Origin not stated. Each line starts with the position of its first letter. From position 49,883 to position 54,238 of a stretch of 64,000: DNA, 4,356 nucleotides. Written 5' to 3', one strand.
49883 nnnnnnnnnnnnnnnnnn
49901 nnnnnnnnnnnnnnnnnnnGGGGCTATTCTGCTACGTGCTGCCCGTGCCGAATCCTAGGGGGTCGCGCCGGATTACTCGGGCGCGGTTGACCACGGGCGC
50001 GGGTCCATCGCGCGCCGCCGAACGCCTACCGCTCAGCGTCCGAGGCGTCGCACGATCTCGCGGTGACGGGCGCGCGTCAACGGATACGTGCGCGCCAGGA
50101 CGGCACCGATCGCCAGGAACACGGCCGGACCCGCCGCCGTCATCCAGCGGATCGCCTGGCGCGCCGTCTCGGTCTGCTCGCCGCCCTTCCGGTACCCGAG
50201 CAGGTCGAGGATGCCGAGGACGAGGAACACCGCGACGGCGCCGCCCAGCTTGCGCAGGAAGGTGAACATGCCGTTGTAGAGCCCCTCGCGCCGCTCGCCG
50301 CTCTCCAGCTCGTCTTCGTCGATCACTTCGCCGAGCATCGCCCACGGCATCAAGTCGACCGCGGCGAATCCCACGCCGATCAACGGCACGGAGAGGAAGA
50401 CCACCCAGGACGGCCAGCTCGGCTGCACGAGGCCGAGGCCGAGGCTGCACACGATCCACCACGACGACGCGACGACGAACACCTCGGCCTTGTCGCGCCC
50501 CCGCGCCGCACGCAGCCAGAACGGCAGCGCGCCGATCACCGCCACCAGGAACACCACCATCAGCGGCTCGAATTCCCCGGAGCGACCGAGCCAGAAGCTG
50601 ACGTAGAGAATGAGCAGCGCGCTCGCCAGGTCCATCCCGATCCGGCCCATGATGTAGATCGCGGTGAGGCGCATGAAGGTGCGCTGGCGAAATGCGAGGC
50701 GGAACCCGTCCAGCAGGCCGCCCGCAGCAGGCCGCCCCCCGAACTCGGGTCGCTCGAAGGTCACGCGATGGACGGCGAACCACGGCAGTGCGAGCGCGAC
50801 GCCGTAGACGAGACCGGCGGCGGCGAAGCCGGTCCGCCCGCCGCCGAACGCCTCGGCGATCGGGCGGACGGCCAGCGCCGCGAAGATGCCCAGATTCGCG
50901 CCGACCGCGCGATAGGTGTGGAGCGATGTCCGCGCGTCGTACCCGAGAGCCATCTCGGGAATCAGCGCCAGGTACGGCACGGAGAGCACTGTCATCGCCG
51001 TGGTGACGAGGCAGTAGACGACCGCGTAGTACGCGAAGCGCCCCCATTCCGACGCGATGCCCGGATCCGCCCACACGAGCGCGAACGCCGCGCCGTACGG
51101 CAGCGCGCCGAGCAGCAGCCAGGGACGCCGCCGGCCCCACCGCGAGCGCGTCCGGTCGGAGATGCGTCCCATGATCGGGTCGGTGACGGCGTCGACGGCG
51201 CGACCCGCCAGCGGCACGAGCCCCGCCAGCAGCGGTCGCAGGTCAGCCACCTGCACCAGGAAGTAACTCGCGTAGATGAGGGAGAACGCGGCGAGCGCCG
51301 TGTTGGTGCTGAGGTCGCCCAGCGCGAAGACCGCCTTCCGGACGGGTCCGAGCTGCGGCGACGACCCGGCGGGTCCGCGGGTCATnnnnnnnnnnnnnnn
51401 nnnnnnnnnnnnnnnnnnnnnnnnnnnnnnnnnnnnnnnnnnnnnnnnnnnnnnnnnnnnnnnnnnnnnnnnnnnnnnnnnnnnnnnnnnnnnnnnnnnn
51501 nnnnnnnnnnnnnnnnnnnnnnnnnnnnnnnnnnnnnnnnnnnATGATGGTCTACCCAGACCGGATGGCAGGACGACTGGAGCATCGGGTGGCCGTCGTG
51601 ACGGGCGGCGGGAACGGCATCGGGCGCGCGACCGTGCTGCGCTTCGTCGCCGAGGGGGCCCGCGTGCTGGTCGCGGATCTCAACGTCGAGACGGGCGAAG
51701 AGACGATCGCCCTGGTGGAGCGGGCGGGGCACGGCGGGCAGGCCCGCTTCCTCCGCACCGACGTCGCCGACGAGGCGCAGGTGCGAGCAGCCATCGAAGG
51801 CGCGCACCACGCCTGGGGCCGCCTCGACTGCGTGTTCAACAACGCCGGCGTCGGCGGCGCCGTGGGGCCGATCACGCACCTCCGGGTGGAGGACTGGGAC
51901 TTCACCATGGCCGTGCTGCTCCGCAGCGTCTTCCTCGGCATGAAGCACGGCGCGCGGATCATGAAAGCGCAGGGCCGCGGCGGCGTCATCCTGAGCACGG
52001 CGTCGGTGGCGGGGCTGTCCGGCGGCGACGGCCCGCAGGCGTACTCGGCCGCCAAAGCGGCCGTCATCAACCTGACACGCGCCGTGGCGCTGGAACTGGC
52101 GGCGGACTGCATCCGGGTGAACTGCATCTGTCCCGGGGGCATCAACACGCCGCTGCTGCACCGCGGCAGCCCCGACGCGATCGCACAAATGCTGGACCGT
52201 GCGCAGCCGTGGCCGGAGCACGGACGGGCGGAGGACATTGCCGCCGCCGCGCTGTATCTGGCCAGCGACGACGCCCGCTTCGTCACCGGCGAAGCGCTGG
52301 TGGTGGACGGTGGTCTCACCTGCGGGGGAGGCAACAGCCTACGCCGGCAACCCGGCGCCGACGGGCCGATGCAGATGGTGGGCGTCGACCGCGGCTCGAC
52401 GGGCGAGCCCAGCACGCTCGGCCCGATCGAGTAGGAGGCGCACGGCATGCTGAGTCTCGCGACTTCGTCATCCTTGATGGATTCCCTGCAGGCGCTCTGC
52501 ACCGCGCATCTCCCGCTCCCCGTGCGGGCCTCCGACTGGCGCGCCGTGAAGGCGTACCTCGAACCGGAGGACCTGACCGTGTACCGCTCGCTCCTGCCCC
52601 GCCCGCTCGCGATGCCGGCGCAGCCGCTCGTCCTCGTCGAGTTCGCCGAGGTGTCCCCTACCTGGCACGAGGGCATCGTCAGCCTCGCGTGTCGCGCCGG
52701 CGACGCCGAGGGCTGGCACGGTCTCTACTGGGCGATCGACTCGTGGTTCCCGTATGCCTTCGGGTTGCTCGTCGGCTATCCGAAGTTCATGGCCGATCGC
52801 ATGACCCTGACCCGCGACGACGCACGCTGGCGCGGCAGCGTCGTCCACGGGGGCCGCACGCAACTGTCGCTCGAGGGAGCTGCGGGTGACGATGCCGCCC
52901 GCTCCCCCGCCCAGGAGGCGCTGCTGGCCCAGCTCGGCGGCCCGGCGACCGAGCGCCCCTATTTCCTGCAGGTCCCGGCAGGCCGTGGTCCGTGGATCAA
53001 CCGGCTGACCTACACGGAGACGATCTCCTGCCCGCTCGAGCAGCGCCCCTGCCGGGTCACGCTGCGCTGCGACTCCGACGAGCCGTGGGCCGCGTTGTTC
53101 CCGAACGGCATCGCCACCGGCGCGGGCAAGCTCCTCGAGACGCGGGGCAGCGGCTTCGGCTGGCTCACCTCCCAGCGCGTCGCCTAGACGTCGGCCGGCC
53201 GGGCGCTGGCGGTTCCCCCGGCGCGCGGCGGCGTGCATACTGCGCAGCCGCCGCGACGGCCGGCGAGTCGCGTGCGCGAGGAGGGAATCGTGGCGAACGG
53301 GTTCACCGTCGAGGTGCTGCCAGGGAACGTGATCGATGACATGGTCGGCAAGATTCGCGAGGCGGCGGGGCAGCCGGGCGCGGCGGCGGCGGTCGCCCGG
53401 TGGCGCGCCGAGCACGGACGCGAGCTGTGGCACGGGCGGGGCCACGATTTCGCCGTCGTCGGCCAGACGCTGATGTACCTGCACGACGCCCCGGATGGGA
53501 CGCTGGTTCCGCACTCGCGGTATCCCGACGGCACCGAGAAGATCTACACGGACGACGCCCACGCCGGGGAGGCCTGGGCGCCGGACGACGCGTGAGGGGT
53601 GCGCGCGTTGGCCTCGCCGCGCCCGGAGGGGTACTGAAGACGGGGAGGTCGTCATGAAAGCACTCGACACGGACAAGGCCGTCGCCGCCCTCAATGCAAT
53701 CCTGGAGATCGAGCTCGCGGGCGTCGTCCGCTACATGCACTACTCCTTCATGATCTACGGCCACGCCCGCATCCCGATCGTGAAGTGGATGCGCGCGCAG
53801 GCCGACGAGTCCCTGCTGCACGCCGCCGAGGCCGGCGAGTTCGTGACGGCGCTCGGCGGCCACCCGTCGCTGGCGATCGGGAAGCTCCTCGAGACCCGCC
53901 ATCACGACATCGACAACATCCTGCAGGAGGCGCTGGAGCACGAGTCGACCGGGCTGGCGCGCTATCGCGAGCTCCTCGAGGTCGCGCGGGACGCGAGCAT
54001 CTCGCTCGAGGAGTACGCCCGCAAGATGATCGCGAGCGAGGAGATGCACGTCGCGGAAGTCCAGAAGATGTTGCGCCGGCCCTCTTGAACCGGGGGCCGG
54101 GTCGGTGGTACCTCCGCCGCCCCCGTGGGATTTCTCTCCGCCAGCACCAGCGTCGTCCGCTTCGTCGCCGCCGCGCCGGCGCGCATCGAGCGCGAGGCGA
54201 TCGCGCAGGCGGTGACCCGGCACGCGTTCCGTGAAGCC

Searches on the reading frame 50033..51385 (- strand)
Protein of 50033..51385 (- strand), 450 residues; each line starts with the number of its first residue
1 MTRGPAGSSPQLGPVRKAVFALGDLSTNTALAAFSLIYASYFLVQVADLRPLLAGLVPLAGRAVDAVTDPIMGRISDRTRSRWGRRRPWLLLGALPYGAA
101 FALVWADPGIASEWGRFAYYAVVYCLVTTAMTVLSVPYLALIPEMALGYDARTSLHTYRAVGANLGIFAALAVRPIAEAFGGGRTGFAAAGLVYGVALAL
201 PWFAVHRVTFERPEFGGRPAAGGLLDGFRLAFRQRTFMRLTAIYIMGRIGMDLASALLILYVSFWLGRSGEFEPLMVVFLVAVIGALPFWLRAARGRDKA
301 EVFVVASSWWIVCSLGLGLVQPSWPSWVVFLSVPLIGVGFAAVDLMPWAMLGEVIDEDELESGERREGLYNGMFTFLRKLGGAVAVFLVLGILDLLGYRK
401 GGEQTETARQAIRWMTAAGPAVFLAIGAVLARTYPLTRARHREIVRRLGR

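Call 9: search_protein_families(library=pfam, proteins=[window:50033-51385:-], max_evalue=0.001)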
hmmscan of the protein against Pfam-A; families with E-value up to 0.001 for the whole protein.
window:50033-51385:- (450 aa): 2 families
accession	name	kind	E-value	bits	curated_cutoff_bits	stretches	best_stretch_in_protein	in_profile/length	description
PF13347.12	MFS_2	-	1.3e-82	278.1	27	1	20-438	2-427/427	MFS/sugar transport protein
PF07690.21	MFS_1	-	1.2e-11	44.6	33.4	1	34-385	15-346/347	Major Facilitator Superfamily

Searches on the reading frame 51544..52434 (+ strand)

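Call 9: search_protein_families(library=pfam, proteins=[window:51544-52434:+], max_evalue=0.001)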
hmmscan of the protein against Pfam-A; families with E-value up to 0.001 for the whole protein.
window:51544-52434:+ (296 aa): 4 families
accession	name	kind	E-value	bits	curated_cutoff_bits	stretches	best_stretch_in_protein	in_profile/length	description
PF13561.12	adh_short_C2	-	9.5e-63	212.4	27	1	24-259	6-236/236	Enoyl-(Acyl carrier protein) reductase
PF00106.31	adh_short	-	1.9e-52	178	26.6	1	15-207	1-189/195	short chain dehydrogenase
PF08659.16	KR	-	9.3e-11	42.4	22.6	1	18-174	4-156/180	KR domain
PF23441.1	SDR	-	1e-05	25.5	27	1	71-258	67-255/258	SDR-like rossmann domain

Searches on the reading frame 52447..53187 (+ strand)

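Call 9: search_protein_families(library=pfam, proteins=[window:52447-53187:+], max_evalue=0.001)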
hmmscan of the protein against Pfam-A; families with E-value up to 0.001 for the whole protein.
window:52447-53187:+ (246 aa): 1 family
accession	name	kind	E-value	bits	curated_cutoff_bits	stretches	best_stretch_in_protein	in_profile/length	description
PF06314.16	ADC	-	7.1e-15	55.6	29.8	1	47-223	36-217/238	Acetoacetate decarboxylase (ADC)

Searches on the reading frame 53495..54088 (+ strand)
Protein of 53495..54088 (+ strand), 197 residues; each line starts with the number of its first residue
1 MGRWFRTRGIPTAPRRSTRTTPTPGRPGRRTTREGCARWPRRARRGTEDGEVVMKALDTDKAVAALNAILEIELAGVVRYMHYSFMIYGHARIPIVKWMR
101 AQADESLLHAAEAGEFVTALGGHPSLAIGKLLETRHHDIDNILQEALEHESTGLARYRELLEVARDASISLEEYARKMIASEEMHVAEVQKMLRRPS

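Call 9: search_protein_families(library=pfam, proteins=[window:53495-54088:+], max_evalue=0.001)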
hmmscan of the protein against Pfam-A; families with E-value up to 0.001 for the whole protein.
window:53495-54088:+ (197 aa): 2 families
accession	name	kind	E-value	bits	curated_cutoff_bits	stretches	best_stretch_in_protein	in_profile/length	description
PF00210.30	Ferritin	-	1.2e-20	74.4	24.5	1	64-194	2-137/142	Ferritin-like domain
PF02915.23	Rubrerythrin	-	0.0003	21.6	22.8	0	141-194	1-54/137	Rubrerythrin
